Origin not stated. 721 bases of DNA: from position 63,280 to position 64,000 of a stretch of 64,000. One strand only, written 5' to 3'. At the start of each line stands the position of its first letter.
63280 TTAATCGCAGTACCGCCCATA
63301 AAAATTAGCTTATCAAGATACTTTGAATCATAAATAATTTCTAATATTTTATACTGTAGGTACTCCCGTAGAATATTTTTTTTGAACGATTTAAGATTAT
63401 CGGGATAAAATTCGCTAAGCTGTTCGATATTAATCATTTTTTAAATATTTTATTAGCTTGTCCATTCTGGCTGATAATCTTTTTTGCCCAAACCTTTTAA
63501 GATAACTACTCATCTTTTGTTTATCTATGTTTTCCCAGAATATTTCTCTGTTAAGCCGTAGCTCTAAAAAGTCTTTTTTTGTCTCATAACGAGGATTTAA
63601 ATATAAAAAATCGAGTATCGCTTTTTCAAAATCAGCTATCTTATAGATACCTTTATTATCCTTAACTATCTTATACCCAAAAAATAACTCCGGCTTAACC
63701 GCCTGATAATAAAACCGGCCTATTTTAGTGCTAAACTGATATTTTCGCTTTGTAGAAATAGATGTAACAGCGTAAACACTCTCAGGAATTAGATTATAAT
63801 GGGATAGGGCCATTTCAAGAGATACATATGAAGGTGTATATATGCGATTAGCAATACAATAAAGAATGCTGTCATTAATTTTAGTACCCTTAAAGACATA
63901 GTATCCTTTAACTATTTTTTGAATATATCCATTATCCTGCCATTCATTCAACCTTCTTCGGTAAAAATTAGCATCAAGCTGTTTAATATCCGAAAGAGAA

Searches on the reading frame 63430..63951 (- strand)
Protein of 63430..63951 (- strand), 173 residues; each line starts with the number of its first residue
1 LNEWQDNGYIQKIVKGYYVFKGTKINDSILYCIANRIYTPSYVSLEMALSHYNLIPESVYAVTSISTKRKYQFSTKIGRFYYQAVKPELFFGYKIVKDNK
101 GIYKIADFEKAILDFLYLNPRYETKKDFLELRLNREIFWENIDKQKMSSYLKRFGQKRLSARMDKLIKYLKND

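Call 56: find_encoding_contigs(protein=window:63430-63951:-, flank=10000, max_places=6)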
Protein window:63430-63951:- (173 aa): no gene with exactly this product is on record in the collection.
